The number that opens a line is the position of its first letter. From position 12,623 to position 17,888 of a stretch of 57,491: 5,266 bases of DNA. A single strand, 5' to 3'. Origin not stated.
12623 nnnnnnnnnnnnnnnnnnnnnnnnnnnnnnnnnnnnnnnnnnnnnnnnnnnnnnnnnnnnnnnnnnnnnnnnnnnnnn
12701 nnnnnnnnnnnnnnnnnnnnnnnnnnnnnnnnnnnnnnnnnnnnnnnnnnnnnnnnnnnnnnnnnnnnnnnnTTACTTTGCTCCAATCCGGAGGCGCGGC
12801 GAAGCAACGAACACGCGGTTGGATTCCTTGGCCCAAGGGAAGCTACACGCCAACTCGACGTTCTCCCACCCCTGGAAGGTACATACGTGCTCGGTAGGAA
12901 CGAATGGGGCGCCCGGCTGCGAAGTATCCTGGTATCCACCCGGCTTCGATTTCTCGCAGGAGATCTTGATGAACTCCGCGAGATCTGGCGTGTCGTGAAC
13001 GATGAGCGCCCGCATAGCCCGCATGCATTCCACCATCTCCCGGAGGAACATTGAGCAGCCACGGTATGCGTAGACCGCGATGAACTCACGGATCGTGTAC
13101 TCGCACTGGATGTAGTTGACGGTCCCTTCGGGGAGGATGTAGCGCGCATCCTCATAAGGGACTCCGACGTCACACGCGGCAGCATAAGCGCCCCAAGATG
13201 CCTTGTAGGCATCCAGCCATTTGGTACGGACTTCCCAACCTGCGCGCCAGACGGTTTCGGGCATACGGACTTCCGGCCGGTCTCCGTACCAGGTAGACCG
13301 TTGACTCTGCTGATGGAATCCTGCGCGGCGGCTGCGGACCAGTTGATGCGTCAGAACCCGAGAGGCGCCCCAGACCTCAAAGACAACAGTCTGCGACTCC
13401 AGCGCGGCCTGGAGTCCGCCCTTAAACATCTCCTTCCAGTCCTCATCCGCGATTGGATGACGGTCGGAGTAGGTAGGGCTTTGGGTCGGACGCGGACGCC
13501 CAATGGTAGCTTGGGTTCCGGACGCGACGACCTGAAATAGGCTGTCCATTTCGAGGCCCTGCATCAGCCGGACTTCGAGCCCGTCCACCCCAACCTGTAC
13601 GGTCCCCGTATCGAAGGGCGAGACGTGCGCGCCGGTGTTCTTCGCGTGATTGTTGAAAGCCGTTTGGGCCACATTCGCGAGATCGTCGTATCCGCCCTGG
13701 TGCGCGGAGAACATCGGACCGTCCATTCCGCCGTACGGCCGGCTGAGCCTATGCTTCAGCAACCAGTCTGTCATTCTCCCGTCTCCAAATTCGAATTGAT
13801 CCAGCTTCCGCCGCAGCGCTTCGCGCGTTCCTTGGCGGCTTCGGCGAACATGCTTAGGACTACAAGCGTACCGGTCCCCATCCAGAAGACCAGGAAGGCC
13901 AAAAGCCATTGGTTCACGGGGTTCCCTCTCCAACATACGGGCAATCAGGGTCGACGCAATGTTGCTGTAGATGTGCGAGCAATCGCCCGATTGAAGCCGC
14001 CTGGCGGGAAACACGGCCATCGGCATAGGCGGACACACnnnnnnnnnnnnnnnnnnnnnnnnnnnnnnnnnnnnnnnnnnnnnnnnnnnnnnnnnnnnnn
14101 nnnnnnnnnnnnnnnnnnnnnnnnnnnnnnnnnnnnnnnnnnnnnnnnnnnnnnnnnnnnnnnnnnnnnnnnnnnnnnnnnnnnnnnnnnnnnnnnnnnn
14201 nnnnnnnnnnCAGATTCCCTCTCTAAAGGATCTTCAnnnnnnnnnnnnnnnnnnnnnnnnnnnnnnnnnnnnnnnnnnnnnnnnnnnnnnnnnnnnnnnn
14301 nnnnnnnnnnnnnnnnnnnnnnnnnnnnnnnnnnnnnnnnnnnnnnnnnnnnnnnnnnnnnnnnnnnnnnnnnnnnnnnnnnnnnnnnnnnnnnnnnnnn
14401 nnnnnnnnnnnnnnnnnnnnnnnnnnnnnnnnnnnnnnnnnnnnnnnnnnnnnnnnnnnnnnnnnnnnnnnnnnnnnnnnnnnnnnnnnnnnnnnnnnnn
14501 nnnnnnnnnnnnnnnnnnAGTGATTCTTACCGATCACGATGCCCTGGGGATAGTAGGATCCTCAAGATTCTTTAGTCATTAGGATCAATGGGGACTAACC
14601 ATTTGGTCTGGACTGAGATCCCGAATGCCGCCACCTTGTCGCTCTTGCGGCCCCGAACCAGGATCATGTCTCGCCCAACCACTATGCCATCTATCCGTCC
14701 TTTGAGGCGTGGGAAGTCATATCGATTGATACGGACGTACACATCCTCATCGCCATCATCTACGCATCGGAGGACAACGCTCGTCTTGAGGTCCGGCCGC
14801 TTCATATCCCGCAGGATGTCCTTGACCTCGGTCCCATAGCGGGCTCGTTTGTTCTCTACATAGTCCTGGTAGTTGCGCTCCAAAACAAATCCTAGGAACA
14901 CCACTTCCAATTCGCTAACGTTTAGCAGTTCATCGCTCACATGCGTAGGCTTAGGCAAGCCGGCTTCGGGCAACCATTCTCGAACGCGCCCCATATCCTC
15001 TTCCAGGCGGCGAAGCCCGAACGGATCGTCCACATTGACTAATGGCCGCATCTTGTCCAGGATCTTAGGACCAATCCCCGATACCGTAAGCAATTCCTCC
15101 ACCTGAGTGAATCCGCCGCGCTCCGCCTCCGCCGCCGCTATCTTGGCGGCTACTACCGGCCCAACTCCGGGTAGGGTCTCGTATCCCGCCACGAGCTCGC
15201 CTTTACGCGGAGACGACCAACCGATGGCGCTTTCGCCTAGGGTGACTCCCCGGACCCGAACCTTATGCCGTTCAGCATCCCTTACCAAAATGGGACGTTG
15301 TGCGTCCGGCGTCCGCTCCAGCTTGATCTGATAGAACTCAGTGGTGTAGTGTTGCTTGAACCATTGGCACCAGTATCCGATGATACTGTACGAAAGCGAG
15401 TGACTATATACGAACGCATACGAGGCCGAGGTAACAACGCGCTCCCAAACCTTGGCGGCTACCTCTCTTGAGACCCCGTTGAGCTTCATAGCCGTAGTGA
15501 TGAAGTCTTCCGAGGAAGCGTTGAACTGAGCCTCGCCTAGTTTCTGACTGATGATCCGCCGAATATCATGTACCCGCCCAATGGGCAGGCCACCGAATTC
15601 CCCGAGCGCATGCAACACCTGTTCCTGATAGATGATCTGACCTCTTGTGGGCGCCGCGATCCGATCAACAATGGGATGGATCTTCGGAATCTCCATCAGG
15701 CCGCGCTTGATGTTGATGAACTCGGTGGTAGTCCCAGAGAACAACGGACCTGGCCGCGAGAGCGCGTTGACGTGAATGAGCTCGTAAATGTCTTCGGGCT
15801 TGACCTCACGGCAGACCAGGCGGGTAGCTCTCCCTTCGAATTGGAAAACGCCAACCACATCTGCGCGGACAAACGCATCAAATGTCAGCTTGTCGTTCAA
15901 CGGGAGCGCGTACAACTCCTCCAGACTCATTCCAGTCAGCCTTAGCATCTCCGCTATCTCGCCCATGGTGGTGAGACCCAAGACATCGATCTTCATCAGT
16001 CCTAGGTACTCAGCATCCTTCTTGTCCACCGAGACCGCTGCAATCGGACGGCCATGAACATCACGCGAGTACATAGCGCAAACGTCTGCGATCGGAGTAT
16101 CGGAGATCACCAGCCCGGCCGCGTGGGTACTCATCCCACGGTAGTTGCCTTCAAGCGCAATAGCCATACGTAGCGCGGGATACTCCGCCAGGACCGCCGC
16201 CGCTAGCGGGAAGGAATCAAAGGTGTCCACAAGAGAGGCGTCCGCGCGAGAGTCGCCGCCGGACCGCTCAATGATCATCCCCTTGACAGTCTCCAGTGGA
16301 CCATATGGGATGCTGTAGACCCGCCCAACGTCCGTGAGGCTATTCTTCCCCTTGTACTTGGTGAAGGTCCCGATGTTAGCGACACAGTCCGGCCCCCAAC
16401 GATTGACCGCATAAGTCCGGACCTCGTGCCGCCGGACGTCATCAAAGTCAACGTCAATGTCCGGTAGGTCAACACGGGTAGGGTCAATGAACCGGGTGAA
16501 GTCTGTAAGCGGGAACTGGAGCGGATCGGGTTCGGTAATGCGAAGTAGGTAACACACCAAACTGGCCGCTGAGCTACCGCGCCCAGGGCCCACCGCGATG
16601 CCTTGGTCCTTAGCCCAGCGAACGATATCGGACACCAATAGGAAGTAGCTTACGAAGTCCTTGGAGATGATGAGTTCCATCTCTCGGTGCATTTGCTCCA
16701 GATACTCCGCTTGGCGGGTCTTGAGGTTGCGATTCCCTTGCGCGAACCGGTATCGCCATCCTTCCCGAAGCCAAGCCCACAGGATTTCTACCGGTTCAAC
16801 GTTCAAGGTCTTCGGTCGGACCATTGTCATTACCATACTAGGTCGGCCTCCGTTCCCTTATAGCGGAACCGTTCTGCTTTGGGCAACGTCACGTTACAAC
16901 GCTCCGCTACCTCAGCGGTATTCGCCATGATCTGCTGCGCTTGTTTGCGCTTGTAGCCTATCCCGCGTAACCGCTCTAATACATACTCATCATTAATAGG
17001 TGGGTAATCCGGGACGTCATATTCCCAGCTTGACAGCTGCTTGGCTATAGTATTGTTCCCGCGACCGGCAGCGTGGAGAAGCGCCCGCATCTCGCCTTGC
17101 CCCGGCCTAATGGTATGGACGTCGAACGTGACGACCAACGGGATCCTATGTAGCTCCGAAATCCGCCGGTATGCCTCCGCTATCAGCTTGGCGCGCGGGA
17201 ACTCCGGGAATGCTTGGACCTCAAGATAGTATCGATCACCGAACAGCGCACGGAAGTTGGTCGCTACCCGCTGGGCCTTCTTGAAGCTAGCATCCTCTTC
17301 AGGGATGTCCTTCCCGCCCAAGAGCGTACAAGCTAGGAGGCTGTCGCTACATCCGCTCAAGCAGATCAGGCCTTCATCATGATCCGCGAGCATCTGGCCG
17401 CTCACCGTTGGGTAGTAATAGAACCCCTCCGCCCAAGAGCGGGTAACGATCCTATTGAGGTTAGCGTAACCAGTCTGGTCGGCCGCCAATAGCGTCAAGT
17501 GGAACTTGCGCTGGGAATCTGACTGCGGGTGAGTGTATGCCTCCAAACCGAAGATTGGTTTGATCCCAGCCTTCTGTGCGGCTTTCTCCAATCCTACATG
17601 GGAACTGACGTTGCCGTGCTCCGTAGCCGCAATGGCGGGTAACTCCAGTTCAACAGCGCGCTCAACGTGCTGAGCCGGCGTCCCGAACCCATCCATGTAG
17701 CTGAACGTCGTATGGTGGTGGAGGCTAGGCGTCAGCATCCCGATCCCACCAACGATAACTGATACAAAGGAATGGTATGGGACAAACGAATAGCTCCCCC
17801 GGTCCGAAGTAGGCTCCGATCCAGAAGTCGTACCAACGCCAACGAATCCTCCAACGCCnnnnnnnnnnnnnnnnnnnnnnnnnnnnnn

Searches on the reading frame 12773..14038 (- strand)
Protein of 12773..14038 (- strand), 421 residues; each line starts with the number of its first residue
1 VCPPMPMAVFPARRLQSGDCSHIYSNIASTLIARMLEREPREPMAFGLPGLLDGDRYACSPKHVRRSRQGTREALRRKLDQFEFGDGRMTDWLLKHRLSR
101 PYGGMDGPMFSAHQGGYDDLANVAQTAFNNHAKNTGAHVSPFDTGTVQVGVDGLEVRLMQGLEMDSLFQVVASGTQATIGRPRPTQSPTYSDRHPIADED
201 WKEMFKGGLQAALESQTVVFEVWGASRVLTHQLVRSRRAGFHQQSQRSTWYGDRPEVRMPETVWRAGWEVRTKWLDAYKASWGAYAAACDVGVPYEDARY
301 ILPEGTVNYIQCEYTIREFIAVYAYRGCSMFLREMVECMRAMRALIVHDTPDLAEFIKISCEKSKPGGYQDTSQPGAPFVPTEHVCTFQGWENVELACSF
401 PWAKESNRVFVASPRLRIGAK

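Call 90: search_protein_families(library=pfam, proteins=[window:12773-14038:-], max_evalue=0.001)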
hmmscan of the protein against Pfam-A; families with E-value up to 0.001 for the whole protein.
window:12773-14038:- (421 aa): 1 family
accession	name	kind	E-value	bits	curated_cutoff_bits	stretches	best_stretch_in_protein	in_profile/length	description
PF02511.20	Thy1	-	6.6e-21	75.4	24.8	1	203-351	44-190/191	Thymidylate synthase complementing protein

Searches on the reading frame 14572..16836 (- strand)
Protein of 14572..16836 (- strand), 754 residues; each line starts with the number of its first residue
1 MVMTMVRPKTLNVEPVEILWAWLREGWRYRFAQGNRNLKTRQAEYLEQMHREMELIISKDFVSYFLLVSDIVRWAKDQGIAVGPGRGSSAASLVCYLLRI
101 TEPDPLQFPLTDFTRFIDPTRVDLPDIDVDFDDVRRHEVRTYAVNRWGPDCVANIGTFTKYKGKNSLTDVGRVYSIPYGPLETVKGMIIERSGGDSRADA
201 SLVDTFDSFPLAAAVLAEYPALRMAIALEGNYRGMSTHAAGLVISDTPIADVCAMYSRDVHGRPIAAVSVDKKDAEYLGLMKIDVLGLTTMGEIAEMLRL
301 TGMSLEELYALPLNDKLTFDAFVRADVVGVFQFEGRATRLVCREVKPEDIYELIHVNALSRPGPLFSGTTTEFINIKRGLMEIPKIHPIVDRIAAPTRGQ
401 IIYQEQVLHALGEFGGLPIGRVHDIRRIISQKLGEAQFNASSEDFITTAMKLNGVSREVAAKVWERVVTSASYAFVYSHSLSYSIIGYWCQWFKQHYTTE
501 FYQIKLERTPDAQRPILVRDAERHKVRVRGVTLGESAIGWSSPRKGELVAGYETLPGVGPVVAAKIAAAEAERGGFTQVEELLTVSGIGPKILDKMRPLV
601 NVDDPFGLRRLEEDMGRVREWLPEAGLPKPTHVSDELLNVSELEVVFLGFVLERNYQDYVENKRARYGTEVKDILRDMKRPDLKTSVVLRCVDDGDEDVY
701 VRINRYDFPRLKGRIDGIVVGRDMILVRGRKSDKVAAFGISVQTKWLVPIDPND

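Call 51: search_protein_families(library=pfam, proteins=[window:14572-16836:-], max_evalue=0.001)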
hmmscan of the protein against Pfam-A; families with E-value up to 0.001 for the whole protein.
window:14572-16836:- (754 aa): 4 families
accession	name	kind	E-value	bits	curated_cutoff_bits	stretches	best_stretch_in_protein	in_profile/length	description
PF07733.18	DNA_pol3_alpha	-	5.6e-67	226.5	23.9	1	38-287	16-260/260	Bacterial DNA polymerase III alpha NTPase domain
PF17657.6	DNA_pol3_finger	-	3.6e-33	114.7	22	1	288-451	2-164/166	Bacterial DNA polymerase III alpha subunit finger domain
PF12836.13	HHH_3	-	1.8e-09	38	27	1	554-600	18-64/65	Helix-hairpin-helix motif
PF00633.29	HHH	-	1.2e-06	28.5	24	0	579-592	10-23/30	Helix-hairpin-helix motif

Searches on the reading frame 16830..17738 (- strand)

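Call 51: search_protein_families(library=pfam, proteins=[window:16830-17738:-], max_evalue=0.001)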
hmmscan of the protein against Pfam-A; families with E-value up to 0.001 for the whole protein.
window:16830-17738:- (302 aa): 1 family
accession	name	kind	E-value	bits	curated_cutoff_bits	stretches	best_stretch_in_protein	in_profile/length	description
PF02811.25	PHP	-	4.7e-39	134.8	26.4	1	6-175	2-162/164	PHP domain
